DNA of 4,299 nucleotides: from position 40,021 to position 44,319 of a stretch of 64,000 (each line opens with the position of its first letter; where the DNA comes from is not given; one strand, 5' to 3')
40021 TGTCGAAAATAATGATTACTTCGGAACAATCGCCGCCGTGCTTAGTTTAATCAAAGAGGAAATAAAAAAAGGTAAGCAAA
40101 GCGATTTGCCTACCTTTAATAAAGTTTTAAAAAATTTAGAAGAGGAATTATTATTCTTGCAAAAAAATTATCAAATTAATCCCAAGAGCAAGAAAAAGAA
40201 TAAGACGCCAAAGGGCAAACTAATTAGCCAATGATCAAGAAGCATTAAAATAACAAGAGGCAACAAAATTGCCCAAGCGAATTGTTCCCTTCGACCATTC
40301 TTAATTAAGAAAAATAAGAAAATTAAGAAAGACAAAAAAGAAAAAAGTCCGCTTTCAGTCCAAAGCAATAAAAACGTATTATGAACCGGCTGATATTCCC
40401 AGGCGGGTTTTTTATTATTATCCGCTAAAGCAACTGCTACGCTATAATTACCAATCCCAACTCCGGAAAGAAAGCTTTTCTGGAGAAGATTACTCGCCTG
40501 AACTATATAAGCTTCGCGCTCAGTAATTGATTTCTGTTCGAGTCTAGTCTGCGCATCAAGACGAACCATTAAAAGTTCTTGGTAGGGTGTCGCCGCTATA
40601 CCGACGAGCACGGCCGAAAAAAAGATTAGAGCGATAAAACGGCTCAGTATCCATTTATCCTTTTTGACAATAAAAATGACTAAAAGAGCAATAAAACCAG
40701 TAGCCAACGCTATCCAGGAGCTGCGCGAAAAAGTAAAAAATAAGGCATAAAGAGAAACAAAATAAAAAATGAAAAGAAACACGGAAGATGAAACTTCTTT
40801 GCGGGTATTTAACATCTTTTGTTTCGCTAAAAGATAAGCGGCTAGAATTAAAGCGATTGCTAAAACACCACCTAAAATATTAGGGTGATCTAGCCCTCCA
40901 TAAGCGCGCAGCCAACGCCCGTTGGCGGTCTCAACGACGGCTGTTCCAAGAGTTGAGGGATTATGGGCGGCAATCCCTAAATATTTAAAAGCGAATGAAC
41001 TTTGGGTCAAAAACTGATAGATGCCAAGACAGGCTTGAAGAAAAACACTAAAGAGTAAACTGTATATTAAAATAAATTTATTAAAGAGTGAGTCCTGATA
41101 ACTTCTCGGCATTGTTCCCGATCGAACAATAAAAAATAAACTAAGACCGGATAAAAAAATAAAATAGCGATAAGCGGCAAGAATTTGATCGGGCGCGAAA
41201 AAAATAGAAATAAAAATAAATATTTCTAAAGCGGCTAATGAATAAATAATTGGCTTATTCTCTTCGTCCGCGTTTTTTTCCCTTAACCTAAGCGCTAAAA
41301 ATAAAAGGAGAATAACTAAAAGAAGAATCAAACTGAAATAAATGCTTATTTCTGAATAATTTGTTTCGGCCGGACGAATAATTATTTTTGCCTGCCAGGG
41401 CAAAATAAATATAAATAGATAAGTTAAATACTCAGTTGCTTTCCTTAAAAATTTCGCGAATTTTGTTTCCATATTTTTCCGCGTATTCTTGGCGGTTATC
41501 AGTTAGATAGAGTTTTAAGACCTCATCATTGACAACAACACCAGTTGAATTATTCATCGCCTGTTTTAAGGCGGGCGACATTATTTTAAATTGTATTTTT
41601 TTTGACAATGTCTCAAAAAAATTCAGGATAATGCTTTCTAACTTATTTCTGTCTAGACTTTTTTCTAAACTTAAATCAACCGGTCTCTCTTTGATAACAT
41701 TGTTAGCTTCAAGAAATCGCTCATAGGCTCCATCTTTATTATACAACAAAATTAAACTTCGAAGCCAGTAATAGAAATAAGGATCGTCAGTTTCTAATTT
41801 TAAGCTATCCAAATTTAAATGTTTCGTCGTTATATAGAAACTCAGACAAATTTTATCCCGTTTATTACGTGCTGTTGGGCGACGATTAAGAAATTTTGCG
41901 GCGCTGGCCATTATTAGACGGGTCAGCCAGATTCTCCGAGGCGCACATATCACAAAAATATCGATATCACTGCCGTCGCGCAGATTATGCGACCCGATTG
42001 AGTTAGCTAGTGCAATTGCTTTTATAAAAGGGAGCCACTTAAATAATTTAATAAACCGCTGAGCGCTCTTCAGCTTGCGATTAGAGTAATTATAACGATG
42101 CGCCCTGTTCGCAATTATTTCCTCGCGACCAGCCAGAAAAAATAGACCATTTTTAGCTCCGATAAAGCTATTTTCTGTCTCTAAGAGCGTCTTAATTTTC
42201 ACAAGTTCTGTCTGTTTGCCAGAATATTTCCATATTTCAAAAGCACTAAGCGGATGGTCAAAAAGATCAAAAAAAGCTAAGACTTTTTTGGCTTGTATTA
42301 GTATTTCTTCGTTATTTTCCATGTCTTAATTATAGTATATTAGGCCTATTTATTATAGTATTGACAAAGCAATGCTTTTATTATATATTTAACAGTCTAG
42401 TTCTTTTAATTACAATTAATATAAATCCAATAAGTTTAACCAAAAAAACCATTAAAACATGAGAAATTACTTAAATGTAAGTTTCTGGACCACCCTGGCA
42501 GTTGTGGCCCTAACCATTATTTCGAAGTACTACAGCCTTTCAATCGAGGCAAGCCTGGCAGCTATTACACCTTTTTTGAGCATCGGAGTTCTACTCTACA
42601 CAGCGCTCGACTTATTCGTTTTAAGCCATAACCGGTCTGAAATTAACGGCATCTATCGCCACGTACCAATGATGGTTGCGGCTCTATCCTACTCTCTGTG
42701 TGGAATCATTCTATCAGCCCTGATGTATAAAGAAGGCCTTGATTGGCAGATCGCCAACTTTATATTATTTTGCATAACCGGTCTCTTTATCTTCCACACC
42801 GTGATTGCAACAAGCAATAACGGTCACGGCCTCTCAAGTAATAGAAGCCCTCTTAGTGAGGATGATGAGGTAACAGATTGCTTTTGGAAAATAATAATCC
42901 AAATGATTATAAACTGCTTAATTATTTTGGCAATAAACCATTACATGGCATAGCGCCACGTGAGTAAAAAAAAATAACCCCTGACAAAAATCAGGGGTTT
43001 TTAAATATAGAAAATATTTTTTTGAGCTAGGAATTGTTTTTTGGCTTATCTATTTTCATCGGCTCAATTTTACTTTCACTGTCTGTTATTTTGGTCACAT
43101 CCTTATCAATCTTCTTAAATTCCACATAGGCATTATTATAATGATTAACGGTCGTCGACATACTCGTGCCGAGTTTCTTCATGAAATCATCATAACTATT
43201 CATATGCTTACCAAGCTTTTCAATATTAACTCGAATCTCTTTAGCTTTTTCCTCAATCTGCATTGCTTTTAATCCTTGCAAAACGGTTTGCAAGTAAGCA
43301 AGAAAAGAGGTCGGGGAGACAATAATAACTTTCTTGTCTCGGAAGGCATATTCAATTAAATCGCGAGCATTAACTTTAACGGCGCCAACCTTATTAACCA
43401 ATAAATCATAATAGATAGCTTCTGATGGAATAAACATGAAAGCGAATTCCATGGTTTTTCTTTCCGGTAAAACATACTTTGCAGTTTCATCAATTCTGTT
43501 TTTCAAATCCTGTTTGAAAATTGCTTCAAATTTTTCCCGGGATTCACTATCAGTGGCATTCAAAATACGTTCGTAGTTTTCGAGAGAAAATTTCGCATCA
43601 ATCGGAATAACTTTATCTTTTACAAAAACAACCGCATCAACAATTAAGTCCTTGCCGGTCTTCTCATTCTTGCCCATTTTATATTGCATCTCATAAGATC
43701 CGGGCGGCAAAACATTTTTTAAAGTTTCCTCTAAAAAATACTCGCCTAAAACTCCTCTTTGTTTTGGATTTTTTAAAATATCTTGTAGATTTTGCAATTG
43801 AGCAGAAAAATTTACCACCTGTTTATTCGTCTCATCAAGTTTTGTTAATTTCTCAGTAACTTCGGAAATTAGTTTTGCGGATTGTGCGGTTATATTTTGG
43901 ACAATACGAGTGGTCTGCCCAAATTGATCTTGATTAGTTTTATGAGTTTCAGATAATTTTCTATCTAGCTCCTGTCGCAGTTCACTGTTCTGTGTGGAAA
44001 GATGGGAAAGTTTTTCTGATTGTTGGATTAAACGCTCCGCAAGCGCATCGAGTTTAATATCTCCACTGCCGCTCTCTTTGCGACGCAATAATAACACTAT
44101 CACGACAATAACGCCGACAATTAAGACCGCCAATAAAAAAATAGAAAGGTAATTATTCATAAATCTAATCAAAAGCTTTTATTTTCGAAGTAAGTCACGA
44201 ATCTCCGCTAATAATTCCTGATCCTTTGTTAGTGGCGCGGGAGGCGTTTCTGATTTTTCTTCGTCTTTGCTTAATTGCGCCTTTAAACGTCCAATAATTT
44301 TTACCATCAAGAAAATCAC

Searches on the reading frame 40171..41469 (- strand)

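Call 17: search_protein_families(library=pfam, proteins=[window:40171-41469:-], max_evalue=0.0001)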
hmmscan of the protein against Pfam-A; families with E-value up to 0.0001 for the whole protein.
window:40171-41469:- (432 aa): 1 family
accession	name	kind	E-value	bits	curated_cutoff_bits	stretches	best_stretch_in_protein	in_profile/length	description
PF04932.20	Wzy_C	-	5.6e-17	62.4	31.7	1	236-382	3-149/149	O-Antigen ligase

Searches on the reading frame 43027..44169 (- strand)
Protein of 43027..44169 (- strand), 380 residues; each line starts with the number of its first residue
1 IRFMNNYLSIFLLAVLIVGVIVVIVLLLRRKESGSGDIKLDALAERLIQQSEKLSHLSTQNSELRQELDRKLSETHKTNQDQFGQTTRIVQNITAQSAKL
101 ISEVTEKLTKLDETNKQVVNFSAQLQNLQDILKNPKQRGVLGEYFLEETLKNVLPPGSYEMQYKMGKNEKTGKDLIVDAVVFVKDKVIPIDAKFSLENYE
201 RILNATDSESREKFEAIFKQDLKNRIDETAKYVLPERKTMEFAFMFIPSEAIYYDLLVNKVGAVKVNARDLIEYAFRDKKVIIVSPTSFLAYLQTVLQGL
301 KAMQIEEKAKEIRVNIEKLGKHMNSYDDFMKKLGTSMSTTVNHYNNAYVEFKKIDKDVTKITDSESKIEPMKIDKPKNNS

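Call 14: search_protein_families(library=pfam, proteins=[window:43027-44169:-], max_evalue=0.001)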
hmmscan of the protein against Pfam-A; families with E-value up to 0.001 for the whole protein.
window:43027-44169:- (380 aa): 3 families
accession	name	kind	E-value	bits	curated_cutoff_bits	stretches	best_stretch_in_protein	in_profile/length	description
PF02646.22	RmuC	-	1.3e-52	179.2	26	1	71-373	2-286/291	RmuC family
PF08496.15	Peptidase_S49_N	-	0.00015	22.3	27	1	11-82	14-84/147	Peptidase family S49 N-terminal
PF06008.19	Laminin_I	-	0.00077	19.7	34.6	0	303-364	43-104/259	Laminin Domain I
